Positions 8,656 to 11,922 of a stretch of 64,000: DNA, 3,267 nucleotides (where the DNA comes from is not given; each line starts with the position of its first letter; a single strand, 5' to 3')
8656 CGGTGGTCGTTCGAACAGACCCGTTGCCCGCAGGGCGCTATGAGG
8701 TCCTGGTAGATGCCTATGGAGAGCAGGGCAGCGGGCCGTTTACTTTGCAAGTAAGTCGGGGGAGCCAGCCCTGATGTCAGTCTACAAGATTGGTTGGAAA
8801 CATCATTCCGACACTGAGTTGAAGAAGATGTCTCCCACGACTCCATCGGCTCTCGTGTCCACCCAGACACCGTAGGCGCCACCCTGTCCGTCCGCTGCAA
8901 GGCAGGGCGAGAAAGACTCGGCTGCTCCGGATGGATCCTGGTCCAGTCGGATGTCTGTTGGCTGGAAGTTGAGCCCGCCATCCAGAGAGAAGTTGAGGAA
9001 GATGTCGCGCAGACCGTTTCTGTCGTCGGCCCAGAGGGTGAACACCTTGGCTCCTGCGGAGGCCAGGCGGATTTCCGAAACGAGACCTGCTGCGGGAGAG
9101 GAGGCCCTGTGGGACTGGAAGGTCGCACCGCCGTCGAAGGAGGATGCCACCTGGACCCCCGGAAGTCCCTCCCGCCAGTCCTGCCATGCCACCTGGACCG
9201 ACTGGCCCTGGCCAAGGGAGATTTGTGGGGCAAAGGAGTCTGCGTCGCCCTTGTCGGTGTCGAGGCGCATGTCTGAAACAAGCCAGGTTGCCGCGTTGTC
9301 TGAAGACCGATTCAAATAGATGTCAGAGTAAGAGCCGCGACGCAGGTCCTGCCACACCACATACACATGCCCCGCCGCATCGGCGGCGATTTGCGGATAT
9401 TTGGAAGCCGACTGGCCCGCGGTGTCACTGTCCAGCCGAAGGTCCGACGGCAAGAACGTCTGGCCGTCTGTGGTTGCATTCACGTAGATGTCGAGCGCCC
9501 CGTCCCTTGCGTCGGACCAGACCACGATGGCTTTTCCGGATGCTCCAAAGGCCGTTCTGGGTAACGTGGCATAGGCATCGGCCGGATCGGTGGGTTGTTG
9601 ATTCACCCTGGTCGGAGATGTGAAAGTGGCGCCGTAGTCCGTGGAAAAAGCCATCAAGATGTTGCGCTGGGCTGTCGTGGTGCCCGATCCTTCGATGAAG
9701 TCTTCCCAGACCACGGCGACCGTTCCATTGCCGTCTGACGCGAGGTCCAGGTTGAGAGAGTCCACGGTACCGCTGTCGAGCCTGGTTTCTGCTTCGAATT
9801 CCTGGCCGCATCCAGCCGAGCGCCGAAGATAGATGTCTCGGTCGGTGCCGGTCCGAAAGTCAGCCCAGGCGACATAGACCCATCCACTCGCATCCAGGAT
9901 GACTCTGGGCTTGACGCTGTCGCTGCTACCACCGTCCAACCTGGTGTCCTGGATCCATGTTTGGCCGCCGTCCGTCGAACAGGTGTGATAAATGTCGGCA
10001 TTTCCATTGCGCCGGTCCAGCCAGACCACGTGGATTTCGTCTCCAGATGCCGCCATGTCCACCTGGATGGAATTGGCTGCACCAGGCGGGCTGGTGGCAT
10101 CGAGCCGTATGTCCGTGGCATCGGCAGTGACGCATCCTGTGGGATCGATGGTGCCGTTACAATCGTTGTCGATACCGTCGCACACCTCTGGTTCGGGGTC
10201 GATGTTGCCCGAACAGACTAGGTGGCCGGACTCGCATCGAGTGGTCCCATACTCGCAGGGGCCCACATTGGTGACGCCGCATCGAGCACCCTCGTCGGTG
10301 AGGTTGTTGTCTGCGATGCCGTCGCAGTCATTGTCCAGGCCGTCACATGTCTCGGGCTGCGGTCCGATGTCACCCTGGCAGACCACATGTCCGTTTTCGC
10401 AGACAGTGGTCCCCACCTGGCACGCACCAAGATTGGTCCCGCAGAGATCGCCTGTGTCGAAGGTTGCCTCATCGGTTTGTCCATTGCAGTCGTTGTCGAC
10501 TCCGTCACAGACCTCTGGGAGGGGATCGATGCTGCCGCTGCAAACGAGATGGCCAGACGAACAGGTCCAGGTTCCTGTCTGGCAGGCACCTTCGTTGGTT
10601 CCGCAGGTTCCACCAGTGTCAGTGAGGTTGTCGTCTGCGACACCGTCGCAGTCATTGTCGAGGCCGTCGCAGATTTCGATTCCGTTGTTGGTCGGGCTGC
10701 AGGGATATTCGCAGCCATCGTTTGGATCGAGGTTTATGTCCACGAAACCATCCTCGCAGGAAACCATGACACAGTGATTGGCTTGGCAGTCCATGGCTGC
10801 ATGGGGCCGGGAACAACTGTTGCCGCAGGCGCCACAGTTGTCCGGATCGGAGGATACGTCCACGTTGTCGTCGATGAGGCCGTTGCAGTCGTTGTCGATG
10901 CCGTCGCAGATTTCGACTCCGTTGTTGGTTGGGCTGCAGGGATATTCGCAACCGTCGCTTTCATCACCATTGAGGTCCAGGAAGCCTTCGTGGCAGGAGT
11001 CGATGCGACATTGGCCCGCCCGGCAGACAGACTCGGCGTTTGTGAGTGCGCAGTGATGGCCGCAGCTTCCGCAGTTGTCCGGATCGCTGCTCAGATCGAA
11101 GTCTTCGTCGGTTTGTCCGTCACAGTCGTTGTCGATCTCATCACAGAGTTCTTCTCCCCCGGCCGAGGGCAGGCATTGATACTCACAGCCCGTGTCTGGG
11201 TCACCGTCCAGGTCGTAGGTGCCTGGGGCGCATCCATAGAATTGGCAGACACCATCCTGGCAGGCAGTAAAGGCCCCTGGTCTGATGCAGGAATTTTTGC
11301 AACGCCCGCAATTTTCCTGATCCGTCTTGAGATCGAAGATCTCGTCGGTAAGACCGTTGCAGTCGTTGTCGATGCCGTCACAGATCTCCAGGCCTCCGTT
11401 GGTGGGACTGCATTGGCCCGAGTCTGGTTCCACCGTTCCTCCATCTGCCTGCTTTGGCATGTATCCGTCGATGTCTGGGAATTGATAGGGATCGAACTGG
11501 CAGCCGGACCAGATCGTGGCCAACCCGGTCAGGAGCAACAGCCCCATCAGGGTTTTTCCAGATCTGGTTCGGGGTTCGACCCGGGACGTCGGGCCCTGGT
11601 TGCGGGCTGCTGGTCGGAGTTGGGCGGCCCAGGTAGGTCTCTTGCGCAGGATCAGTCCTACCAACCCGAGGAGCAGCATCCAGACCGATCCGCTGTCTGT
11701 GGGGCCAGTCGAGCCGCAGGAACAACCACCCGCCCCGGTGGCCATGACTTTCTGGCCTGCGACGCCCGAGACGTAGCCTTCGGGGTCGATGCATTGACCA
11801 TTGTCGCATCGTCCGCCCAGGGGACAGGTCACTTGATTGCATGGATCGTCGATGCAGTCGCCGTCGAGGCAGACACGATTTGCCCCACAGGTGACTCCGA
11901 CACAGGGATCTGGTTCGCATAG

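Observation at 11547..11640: Internal MYXO-CTERM tail followed in frame by a new lipoprotein signal peptide: two tandem adhesin-like genes fused into one 1790-aa ORF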

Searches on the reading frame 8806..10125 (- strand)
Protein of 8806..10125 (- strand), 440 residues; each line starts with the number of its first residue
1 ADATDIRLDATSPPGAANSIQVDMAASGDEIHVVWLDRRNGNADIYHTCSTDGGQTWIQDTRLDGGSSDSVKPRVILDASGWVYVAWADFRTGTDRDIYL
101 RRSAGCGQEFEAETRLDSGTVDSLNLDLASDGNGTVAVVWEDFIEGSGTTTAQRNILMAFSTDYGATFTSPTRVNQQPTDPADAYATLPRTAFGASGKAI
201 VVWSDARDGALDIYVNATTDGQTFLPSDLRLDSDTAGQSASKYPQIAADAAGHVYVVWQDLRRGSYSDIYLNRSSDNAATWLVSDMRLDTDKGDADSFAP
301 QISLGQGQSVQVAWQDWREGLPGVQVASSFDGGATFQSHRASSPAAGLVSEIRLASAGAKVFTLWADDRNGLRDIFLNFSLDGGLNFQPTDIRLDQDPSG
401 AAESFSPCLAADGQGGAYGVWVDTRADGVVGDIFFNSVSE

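Call 41: find_related_loci(query=A1, collection=genome_contigs, flank=10000)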
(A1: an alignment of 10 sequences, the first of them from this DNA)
Query A1 (440 aa) in genome_contigs; peptide patterns used: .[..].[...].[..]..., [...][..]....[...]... (x = any residue, [..] = any of these).
99 stretches matched a pattern; 71 encode a relative of the query (tblastn E <= 1e-3); 71 distinct loci.
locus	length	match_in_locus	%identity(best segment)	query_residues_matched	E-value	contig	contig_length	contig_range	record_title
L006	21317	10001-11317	64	2-440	0e+0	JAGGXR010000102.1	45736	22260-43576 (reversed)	MAG: Deltaproteobacteria bacterium isolate AUK157 PB_MBMC_111_c_000000000044, whole genome shotgun sequence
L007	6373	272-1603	54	3-440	4e-146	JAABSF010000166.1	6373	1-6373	MAG: Deltaproteobacteria bacterium isolate S10.Bin075 Scaffold_141, whole genome shotgun sequence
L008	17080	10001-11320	56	1-436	2e-145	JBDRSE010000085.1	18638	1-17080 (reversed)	MAG: bacterium isolate MEGAHIT-group-3.13 k141_360127, whole genome shotgun sequence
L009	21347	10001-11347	54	1-436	2e-134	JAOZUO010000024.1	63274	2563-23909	MAG: Deltaproteobacteria bacterium isolate GMC8.metabat2.102 GMC8_109_length_63274_cov_19.641785, whole genome shotgun s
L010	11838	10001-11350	50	3-438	3e-133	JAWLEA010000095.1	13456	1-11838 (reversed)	MAG: Polyangia bacterium isolate 20BLK6-1.bin.28 NODE_4801_length_13456_cov_4.006364, whole genome shotgun sequence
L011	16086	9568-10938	49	3-438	2e-131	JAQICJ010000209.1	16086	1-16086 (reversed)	MAG: Deltaproteobacteria bacterium isolate GH18 k119_366548, whole genome shotgun sequence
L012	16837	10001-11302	49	2-437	1e-118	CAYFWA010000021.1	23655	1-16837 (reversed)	MAG TPA_asm: uncultured Myxococcales bacterium isolate ERP107533_co1_80 genome assembly, contig: NODE_1313_length_23655_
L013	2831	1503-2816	41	3-438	9e-88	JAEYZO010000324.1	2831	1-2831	MAG: Proteobacteria bacterium isolate OH_CBlB_99 k127_2413435, whole genome shotgun sequence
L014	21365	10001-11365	40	1-438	4e-83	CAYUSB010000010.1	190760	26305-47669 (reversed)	MAG TPA_asm: uncultured Myxococcaceae bacterium isolate binchicken_co266_258 genome assembly, contig: NODE_155_length_19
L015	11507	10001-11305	41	5-438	6e-83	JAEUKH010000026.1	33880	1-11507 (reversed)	MAG: Myxococcales bacterium isolate new MAG-90 k141_1136873, whole genome shotgun sequence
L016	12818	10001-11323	40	3-440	1e-75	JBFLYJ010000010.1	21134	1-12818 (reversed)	MAG: Nitrospirota bacterium isolate MAG082 MAG082_10, whole genome shotgun sequence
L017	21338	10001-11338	40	4-440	5e-75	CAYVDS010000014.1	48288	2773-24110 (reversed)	MAG TPA_asm: uncultured bacterium isolate binchicken_co232_148 genome assembly, contig: NODE_1136_length_48288_cov_4.304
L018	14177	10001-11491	40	4-439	9e-74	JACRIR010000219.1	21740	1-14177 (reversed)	MAG: Candidatus Poribacteria bacterium isolate NC_groundwater_1808_Pr3_B-0.1um_54_35 SR-2_scaffold_141_2890458, whole ge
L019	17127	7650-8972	38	4-439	2e-73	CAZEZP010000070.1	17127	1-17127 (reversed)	MAG TPA_asm: uncultured Kofleriaceae bacterium isolate binchicken_co23_234 genome assembly, contig: k141_1147221, whole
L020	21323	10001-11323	40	1-438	6e-73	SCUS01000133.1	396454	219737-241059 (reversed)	MAG: Myxococcaceae bacterium isolate GW715_bin.15 GW715_bin.15-85487, whole genome shotgun sequence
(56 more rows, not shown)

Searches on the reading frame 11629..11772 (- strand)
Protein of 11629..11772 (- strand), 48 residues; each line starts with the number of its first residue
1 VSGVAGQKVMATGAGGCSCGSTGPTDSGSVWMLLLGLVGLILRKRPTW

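Call 47: search_protein_families(library=ncbifam, alignment_id=A2, max_evalue=0.01)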
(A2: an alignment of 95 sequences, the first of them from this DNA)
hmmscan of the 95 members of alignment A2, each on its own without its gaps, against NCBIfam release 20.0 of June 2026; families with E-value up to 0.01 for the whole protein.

A. member 1, seq(48 aa): 1 family
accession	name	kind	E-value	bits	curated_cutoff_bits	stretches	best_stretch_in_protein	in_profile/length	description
TIGR03901.2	MYXO-CTERM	domain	3.7e-06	27.2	20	1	15-45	2-33/34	MYXO-CTERM sorting domain-containing protein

B. families by the number of members that match (of 95 scanned): 19 families
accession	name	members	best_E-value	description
TIGR03901.2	MYXO-CTERM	72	1.2e-10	MYXO-CTERM sorting domain-containing protein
TIGR03382.1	GC_trans_RRR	30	1.3e-06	MYXO-CTERM sorting domain-containing protein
NF033191.4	JDVT-CTERM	10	8e-07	JDVT-CTERM domain-containing protein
NF041894.1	MXAN_6652_fam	9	0.00035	MXAN_6652 family MXYO-CTERM-anchored protein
NF045638.1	Mrt_dep_phytase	8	0.00024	myxosortase-dependent phytase-like phosphatase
TIGR04564.1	Synergist_CTERM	6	2.3e-05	Synerg-CTERM sorting domain-containing protein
NF045522.1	MXAN_2561_fam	5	0.0002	MXAN_2561 family MXYO-CTERM-anchored protein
NF038112.1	myxo_dep_M36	4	0.0012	myxosortase-dependent M36 family metallopeptidase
NF041936.1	MXAN_0125_fam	3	0.00066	MXAN_0125 family MYXO-CTERM protein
TIGR01167.1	LPXTG_anchor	2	0.0044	LPXTG cell wall anchor domain-containing protein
NF050189.1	PGAP-CTERM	2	0.0054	PGAP-CTERM sorting domain-containing protein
NF058583.1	LAXTG_small_WW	1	0.00029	LAXTG motif-containing small protein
TIGR03778.1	VPDSG_CTERM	1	0.00066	VPDSG-CTERM sorting domain-containing protein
TIGR03370.1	VPLPA-CTERM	1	0.0013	VPLPA-CTERM sorting domain-containing protein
NF051874.1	PVV_CTERM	1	0.0021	PVV-CTERM domain-containing choice-of-anchor G protein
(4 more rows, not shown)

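Call 48: search_protein_families(library=ncbifam, proteins=[window:11629-11772:-], max_evalue=0.01)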
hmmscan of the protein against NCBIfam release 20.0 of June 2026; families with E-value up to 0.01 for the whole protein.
seq(48 aa): 1 family
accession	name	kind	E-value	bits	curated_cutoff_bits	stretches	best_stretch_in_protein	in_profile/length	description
TIGR03901.2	MYXO-CTERM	domain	3.7e-06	27.2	20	1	15-45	2-33/34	MYXO-CTERM sorting domain-containing protein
